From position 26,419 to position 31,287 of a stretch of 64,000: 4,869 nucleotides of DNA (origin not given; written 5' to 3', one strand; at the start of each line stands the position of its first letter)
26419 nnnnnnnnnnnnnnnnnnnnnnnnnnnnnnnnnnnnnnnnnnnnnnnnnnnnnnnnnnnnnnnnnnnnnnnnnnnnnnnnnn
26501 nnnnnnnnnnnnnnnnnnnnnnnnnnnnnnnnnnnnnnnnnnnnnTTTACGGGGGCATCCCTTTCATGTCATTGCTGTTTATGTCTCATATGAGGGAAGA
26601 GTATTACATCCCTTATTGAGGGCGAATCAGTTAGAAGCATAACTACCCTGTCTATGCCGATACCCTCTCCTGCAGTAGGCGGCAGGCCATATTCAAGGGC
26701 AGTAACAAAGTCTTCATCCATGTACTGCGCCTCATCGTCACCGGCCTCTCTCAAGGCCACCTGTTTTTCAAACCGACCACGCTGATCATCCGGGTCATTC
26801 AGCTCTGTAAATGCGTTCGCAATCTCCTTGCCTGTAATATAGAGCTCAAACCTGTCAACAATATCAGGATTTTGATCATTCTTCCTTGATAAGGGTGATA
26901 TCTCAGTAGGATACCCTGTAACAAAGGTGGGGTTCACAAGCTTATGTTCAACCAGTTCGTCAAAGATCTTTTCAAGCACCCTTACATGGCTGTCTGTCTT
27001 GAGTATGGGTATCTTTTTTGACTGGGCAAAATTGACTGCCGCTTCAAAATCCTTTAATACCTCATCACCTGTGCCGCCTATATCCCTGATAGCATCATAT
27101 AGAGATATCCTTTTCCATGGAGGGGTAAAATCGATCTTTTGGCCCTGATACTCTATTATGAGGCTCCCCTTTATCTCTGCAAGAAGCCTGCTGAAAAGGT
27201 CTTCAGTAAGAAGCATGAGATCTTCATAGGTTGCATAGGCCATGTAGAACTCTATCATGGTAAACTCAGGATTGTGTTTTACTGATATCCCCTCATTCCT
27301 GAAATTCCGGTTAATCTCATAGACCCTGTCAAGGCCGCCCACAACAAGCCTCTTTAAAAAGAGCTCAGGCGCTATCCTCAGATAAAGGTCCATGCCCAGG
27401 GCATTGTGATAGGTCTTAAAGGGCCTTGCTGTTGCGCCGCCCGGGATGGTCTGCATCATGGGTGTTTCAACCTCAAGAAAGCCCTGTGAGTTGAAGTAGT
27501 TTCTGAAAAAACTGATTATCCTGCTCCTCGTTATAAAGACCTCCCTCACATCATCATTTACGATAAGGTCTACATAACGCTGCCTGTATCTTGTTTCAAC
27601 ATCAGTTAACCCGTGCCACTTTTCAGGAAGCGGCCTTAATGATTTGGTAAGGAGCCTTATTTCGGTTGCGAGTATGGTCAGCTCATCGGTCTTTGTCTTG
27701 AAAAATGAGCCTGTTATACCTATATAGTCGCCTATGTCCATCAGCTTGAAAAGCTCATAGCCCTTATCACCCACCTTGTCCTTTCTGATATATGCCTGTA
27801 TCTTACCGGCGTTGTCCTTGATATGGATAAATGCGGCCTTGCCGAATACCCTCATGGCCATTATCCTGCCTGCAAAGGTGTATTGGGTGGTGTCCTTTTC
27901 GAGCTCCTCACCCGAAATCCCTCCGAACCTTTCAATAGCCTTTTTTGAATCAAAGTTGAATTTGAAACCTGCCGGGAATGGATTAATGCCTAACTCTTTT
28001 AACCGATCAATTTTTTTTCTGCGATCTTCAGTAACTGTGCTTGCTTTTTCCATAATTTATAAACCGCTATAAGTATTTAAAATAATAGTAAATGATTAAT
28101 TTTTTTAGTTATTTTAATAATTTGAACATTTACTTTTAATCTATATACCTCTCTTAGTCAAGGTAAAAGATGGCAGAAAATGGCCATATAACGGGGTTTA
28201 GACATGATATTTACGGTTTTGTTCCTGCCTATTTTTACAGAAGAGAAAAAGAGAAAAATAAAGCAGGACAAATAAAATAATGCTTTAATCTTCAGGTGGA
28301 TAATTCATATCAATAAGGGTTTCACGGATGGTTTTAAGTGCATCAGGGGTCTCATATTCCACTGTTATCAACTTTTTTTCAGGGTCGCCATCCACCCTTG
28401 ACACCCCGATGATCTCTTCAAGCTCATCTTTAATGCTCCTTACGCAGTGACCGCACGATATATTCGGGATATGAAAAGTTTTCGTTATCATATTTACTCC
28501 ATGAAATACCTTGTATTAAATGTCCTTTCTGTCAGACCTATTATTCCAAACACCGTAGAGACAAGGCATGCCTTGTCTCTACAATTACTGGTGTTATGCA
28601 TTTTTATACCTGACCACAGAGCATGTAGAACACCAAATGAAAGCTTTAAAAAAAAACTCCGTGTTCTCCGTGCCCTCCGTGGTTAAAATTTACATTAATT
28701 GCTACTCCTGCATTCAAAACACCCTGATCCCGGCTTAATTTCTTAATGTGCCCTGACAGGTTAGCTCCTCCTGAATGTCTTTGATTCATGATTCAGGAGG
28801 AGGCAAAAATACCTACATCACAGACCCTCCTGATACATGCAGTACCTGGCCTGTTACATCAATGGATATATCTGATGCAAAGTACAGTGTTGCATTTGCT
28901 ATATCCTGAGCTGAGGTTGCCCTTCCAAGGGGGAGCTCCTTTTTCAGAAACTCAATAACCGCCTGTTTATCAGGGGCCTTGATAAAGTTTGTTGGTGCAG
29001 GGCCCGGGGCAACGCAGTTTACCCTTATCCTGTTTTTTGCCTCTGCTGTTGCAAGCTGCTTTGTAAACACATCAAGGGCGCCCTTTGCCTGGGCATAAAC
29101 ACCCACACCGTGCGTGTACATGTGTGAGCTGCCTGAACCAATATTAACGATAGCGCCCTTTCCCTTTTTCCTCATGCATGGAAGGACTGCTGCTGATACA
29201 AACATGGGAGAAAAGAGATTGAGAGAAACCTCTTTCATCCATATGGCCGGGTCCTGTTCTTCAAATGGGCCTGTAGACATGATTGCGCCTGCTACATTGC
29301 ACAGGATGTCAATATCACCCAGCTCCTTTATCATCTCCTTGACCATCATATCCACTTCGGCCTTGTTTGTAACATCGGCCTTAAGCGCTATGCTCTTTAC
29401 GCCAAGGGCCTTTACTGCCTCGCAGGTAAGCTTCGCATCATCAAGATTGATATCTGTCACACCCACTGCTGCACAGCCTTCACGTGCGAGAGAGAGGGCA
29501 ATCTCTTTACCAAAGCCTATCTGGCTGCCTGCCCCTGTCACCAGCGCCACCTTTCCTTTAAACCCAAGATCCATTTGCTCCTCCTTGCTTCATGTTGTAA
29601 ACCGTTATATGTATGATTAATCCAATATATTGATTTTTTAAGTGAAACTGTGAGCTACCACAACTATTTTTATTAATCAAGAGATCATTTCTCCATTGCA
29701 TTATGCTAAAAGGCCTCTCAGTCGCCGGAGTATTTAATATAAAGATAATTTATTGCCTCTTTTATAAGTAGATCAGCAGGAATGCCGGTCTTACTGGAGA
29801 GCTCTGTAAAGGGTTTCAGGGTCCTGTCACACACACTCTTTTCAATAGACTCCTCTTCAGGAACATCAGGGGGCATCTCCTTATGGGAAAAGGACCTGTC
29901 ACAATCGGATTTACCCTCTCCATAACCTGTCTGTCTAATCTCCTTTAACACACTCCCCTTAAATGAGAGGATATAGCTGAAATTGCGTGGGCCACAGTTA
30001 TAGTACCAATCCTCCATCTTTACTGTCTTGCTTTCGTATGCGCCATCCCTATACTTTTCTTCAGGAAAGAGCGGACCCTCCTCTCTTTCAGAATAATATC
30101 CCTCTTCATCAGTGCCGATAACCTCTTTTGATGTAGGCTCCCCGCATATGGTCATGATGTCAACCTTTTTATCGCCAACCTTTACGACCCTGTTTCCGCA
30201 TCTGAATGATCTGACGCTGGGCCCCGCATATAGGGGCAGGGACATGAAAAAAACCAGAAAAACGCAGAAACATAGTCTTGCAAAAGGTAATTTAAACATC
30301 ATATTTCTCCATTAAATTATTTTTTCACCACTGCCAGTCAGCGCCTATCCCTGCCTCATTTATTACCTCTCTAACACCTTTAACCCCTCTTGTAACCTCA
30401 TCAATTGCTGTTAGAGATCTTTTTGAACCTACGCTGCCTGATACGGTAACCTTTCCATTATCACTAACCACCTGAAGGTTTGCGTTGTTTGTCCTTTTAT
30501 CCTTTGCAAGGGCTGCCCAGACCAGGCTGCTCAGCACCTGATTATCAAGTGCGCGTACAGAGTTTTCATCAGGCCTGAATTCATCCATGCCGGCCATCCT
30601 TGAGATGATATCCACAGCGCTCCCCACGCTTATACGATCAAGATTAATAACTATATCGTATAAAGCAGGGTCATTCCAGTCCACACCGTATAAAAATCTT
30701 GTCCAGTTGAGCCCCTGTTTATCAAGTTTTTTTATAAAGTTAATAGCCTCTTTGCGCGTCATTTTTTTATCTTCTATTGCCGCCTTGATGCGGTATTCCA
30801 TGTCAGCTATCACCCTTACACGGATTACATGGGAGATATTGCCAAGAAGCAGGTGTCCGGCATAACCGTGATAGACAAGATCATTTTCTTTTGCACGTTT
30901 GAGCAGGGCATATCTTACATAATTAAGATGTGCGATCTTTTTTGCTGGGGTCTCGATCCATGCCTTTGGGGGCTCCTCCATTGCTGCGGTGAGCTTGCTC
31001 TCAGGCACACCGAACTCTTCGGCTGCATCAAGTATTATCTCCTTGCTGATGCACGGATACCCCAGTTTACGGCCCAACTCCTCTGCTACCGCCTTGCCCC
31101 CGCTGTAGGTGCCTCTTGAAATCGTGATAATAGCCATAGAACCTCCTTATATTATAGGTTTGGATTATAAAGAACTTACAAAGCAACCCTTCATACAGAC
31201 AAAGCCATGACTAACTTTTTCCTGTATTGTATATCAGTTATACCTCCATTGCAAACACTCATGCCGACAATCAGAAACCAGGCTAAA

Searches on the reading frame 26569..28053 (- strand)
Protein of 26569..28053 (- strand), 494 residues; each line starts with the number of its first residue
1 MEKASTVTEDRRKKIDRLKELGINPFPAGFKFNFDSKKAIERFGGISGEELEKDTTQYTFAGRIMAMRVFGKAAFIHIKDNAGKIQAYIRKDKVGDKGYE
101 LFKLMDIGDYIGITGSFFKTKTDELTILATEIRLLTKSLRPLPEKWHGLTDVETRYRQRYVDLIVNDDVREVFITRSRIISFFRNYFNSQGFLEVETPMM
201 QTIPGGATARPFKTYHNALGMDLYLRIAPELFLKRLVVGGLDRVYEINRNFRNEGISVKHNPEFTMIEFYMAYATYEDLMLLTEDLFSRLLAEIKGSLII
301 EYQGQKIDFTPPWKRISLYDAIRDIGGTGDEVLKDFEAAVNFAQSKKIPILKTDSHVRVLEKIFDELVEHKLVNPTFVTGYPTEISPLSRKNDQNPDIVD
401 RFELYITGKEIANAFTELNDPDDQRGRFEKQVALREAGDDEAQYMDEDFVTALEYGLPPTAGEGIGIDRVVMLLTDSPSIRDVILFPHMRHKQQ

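Call 54: search_protein_families(library=pfam, proteins=[window:26569-28053:-], max_evalue=0.00001)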
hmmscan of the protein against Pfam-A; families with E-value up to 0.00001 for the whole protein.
window:26569-28053:- (494 aa): 2 families
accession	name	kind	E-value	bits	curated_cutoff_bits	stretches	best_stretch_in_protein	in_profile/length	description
PF00152.25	tRNA-synt_2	-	4.1e-94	315.5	25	1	152-489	2-307/308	tRNA synthetases class II (D, K and N)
PF01336.31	tRNA_anti-codon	-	7.3e-14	51.9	27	1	59-135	2-75/75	OB-fold nucleic acid binding domain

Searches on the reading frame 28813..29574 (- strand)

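Call 22: search_protein_families(library=pfam, proteins=[window:28813-29574:-], max_evalue=0.0001)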
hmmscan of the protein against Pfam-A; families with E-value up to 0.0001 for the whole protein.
window:28813-29574:- (253 aa): 4 families
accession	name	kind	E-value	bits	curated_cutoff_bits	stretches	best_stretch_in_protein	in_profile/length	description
PF13561.12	adh_short_C2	-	1.7e-52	178.8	27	1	14-250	1-234/236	Enoyl-(Acyl carrier protein) reductase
PF00106.31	adh_short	-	3.8e-46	157.5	26.6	1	8-199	1-188/195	short chain dehydrogenase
PF08659.16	KR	-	4.3e-07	30.4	22.6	1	11-176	4-165/180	KR domain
PF23441.1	SDR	-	1.8e-06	28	27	1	63-251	65-255/258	SDR-like rossmann domain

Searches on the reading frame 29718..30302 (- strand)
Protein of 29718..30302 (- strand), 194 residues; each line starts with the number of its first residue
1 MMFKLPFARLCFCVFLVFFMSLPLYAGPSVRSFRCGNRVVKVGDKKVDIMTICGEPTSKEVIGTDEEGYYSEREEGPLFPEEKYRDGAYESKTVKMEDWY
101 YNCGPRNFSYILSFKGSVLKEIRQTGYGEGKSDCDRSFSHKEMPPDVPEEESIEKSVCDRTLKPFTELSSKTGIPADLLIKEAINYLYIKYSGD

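Call 22: search_protein_families(library=pfam, proteins=[window:29718-30302:-], max_evalue=0.0001)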
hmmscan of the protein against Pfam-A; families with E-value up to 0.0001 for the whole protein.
window:29718-30302:- (194 aa): 1 family
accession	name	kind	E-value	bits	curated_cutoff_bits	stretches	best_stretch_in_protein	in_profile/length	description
PF11006.13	DUF2845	-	6.7e-19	68.4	21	1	32-124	3-89/90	Protein of unknown function (DUF2845)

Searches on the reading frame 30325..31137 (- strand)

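Call 22: search_protein_families(library=pfam, proteins=[window:30325-31137:-], max_evalue=0.0001)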
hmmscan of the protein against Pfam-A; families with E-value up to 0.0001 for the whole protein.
window:30325-31137:- (270 aa): 2 families
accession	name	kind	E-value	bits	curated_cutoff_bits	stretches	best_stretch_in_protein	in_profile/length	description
PF13189.12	Cytidylate_kin2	-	4e-40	138.3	28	1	3-167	1-175/176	Cytidylate kinase-like family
PF04972.22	BON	-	2.4e-11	44.2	27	1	200-261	3-64/69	BON domain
